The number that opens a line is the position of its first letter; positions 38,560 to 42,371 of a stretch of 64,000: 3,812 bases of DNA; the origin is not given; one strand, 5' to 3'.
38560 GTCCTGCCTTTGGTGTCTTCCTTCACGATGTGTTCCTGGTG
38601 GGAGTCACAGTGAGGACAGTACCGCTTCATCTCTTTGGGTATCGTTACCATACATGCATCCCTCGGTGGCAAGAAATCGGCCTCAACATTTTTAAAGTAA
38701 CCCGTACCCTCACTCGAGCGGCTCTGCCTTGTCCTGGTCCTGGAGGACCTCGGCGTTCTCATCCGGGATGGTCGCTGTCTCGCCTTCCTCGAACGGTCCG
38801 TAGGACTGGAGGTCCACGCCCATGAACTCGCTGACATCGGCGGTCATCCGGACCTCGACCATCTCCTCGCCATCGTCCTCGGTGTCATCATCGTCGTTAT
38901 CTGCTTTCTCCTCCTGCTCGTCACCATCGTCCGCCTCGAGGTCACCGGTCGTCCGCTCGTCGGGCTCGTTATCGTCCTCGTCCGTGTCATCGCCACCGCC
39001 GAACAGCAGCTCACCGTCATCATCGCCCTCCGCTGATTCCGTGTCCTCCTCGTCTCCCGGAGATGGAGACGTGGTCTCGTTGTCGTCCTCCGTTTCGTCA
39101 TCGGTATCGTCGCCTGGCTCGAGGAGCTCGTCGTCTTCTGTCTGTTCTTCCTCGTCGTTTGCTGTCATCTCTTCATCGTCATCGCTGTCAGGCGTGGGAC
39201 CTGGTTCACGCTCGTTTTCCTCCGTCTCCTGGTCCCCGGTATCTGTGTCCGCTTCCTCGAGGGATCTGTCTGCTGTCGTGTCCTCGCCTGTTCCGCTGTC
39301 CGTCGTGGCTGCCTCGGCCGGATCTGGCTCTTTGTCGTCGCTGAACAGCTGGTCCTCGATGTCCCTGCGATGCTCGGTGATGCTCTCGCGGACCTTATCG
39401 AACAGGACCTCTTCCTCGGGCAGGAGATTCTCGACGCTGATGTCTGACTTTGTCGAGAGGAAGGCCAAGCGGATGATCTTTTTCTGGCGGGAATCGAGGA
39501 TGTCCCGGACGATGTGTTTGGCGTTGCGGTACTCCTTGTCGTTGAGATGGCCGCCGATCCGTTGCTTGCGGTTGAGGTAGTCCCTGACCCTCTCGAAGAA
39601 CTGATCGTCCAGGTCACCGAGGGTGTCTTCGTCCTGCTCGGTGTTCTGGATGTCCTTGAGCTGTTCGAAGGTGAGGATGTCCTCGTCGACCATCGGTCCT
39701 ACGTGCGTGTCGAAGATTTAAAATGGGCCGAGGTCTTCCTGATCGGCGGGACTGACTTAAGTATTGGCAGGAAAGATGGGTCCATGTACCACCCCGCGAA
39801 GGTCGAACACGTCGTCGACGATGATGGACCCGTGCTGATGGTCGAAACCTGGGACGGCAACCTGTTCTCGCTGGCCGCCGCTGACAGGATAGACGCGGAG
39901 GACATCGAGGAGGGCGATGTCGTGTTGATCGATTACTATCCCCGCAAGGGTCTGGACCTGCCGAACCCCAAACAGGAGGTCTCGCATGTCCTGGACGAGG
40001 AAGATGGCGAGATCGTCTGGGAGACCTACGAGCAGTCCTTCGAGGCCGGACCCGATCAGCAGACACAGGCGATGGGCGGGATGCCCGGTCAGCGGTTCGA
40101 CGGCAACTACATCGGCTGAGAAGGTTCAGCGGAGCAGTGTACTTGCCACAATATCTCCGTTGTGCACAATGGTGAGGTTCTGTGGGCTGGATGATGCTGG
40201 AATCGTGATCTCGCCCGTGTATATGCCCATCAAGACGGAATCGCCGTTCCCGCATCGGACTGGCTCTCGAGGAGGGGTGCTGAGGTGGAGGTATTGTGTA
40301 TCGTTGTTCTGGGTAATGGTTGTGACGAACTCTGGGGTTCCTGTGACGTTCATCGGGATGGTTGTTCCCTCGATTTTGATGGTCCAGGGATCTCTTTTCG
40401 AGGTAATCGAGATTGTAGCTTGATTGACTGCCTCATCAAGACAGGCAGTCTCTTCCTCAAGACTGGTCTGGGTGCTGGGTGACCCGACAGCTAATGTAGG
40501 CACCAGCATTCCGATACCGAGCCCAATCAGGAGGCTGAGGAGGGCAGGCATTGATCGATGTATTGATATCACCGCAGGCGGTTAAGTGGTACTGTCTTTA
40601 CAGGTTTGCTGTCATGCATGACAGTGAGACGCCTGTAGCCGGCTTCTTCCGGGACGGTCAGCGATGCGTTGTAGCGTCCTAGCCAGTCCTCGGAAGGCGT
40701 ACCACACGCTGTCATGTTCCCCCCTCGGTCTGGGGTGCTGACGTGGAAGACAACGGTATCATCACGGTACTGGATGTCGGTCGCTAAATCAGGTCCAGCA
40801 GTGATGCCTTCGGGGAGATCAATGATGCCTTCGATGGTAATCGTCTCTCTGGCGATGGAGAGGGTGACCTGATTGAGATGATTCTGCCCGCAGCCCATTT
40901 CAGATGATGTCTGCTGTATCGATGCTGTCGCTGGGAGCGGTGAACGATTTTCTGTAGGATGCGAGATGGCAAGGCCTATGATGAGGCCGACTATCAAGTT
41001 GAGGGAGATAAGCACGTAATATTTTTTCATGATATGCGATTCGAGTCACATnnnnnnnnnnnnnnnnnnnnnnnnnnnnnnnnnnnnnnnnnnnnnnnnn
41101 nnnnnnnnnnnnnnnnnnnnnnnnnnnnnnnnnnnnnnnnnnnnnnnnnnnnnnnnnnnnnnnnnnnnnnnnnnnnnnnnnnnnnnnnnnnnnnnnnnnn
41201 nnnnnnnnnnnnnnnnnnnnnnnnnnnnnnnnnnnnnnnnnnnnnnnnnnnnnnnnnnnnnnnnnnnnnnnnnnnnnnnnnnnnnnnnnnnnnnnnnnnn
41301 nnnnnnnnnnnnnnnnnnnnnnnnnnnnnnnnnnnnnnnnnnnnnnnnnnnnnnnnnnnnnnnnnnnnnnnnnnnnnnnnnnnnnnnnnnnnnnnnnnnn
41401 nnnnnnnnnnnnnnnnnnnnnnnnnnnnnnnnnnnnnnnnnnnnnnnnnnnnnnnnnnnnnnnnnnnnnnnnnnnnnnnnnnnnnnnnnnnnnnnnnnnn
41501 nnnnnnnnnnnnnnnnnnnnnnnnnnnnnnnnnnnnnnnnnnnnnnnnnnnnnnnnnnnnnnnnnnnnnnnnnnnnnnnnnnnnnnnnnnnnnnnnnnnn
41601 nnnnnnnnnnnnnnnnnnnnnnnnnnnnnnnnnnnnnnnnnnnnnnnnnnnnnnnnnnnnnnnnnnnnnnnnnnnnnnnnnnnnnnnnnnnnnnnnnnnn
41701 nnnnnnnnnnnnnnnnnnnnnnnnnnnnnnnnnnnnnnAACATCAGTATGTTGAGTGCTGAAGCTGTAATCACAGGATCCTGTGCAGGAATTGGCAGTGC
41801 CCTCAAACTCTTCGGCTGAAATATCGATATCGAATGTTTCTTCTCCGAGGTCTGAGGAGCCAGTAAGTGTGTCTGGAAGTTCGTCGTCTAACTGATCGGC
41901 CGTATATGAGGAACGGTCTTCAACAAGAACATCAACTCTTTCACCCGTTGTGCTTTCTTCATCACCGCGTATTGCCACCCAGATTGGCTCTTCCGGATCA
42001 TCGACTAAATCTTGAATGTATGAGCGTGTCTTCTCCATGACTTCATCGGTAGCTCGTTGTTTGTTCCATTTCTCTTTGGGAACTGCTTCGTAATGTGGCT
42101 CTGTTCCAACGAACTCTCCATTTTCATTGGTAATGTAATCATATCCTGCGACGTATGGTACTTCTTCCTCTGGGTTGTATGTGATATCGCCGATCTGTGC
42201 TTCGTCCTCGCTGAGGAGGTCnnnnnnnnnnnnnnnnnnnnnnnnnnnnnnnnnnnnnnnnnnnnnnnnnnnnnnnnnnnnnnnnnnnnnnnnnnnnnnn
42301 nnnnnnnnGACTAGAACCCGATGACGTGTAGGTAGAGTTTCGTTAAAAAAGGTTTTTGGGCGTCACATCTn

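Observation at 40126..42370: Low-GC three-gene island: Tat-secreted S1 serine protease plus two small paralogous secreted proteins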

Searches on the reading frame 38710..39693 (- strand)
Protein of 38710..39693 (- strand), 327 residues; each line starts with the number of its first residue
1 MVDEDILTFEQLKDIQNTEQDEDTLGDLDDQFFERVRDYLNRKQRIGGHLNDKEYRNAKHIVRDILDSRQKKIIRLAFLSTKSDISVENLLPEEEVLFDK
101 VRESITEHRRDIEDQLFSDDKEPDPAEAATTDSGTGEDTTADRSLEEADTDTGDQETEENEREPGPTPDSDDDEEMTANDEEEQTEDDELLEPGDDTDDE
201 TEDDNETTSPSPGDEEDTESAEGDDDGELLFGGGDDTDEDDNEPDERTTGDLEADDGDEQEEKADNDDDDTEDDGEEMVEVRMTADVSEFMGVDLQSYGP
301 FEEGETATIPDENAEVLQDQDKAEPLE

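Call 3: search_protein_families(library=pfam, proteins=[window:38710-39693:-], max_evalue=0.1)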
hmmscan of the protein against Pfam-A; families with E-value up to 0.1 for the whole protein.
window:38710-39693:- (327 aa): 3 families
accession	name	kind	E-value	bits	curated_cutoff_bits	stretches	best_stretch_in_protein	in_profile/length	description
PF22090.1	Gins51_C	-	1.5e-13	50.7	27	1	280-324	2-46/48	Gins51, C-terminal domain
PF05916.17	Sld5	-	2.5e-07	31.3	22.3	1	10-112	5-101/102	GINS complex protein helical bundle domain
PF06385.17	Baculo_LEF-11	-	0.062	14.2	22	0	71-116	8-55/93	Baculovirus LEF-11 protein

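Call 4: search_protein_families(library=ncbifam, proteins=[window:38710-39693:-], max_evalue=0.1)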
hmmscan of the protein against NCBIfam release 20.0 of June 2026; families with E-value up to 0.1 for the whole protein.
window:38710-39693:- (327 aa): 1 family
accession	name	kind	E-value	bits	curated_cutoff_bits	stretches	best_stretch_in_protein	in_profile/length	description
NF053565.1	Gins23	equivalog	1.4e-12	47.8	120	1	7-112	48-157/159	DNA replication protein Gins23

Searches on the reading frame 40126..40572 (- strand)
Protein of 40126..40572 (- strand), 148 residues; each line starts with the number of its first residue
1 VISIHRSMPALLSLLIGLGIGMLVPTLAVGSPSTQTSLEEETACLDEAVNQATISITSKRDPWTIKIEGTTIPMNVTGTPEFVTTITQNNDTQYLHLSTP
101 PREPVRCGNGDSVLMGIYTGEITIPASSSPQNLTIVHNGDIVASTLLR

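Call 3: search_protein_families(library=pfam, proteins=[window:40126-40572:-], max_evalue=0.1)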
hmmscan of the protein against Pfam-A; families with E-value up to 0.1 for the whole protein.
window:40126-40572:- (148 aa): 0 families

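Call 4: search_protein_families(library=ncbifam, proteins=[window:40126-40572:-], max_evalue=0.1)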
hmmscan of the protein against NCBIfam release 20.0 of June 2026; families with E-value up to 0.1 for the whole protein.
window:40126-40572:- (148 aa): 1 family
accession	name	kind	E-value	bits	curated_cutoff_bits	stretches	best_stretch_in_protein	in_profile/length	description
TIGR03510.1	XapX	domain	0.078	12.5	27.8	0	10-33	2-25/49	XapX domain-containing protein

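Call 91: search_protein_families(library=padloc, proteins=[window:40126-40572:-], max_evalue=0.1)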
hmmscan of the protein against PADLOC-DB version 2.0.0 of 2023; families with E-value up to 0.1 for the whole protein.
window:40126-40572:- (148 aa): 0 families

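Call 92: search_protein_families(library=phrogs, proteins=[window:40126-40572:-], max_evalue=0.1)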
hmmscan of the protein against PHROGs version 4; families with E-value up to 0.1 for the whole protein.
window:40126-40572:- (148 aa): 0 families

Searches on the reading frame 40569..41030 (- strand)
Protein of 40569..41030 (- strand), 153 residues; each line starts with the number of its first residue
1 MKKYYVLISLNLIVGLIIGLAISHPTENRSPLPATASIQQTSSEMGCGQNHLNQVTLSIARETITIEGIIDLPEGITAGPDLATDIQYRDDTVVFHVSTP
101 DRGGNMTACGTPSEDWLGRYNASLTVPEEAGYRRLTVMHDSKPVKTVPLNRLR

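Call 3: search_protein_families(library=pfam, proteins=[window:40569-41030:-], max_evalue=0.1)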
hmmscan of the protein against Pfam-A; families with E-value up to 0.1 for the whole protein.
window:40569-41030:- (153 aa): 0 families

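Call 4: search_protein_families(library=ncbifam, proteins=[window:40569-41030:-], max_evalue=0.1)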
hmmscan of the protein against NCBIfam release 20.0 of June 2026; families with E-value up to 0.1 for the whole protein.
window:40569-41030:- (153 aa): 0 families

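Call 23: find_homologous_proteins(query=A2, max_evalue=0.01)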
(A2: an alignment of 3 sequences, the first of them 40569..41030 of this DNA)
Query A2 (3 sequences) (153 aa, profile of the alignment): 3 proteins with E <= 0.01 among 3262 candidates.
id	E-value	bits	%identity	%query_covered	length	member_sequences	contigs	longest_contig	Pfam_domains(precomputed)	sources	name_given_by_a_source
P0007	1.4e-63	231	100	100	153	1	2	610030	-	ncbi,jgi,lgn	-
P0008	4.4e-59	217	33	63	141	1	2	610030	-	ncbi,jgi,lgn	-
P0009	2.7e-46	175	23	62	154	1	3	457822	-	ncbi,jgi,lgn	-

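Call 24: list_cluster_members(proteins=[P0007, P0008, P0002, P0005, P0009, P0003, P0004, P0006, window:41052-42308:-])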
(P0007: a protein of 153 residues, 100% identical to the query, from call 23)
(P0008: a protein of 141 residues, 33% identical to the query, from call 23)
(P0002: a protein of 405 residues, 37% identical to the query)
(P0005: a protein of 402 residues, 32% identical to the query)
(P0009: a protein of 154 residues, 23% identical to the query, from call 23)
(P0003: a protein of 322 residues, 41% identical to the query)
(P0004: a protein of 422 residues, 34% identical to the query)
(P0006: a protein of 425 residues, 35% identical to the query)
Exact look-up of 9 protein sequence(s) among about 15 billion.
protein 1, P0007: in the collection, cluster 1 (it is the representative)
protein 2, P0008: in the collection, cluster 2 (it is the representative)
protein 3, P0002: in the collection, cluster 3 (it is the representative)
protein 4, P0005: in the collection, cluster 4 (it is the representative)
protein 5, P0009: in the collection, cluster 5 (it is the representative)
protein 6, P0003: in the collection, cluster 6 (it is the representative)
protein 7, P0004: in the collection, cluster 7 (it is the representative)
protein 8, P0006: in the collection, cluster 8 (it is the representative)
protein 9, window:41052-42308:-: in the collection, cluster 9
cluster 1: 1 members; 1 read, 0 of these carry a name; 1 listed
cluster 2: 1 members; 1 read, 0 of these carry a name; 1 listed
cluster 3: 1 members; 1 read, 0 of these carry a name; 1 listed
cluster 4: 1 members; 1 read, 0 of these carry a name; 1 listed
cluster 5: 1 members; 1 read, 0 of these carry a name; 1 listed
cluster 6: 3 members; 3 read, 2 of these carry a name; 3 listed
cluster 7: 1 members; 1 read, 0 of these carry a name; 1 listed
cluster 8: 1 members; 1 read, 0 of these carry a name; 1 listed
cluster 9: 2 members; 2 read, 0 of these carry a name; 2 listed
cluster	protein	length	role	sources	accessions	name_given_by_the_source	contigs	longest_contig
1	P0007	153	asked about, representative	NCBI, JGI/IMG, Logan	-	-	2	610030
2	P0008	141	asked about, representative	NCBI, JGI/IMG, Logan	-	-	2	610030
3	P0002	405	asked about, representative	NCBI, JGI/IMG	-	-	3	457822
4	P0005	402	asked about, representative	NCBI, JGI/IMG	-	-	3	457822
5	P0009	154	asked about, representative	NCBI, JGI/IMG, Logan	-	-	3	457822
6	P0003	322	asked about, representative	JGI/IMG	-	hypothetical protein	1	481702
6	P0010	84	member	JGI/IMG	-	hypothetical protein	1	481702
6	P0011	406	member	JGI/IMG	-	-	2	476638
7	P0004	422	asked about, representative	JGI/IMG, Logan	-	-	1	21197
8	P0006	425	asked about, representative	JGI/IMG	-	-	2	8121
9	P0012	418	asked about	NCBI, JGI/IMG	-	-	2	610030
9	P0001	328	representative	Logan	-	-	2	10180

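Call 82: find_homologous_proteins(query=A8, max_evalue=1)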
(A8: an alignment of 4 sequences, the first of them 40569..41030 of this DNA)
Query A8 (4 sequences) (153 aa, profile of the alignment): 4 proteins with E <= 1 among 8000 candidates.
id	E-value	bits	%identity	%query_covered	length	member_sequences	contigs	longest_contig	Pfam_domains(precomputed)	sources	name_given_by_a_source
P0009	4.7e-56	207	23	62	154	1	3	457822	-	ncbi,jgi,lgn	-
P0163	1.3e-52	196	30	95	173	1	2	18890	-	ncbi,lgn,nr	ncbi:MAG: hypothetical protein SV186_02075 [Candidatus Nanohaloarchaea archaeon]|nr:hypothetical pro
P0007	5.9e-52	193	100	100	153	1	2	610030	-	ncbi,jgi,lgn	-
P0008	3.3e-46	175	33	63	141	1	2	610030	-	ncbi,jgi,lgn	-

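Call 91: search_protein_families(library=padloc, proteins=[window:40569-41030:-], max_evalue=0.1)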
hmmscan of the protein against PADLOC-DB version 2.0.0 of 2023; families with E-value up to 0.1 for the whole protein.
window:40569-41030:- (153 aa): 0 families

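Call 92: search_protein_families(library=phrogs, proteins=[window:40569-41030:-], max_evalue=0.1)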
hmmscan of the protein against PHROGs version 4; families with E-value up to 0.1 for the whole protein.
window:40569-41030:- (153 aa): 0 families

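Call 103: search_solved_structures(query=A8, max_evalue=10)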
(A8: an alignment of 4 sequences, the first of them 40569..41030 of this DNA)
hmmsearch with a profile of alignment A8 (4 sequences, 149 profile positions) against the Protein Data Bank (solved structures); distinct sequences matched with E-value up to 10: 1.
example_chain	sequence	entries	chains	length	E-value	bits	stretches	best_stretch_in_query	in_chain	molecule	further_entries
2c2i_A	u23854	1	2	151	0.57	13.2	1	9-75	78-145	RV0130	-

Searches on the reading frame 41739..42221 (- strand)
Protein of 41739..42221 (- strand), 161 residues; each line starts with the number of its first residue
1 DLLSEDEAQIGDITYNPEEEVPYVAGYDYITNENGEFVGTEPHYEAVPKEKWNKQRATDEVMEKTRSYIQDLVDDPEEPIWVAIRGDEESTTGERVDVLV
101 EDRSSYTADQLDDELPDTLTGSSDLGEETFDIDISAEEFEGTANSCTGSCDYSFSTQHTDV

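Call 89: search_solved_structures(query=A9, max_evalue=10, show_alignments=2)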
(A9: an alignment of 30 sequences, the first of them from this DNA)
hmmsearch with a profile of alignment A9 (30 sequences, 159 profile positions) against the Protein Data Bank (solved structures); distinct sequences matched with E-value up to 10: 0.

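Call 90: search_protein_families(library=pfam, alignment_id=A9, max_evalue=0.1)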
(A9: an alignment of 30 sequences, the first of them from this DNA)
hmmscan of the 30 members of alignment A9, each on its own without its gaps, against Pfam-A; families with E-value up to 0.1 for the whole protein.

A. member 1, seq(161 aa): 1 family
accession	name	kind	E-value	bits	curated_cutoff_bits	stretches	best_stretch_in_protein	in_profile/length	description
PF17295.7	DUF5348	-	0.082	13.3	22.8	0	73-104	4-38/68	Domain of unknown function (DUF5348)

B. families by the number of members that match (of 30 scanned): 6 families
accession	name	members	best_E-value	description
PF24465.1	Tri-helical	1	0.0038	Tri-helical domain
PF07508.19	Recombinase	1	0.018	Recombinase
PF22466.2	PSF3_N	1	0.018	PSF3 N-terminal domain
PF19717.4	DUF6212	1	0.032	Family of unknown function (DUF6212)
PF17295.7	DUF5348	1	0.082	Domain of unknown function (DUF5348)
PF14088.11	DUF4268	1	0.095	Domain of unknown function (DUF4268)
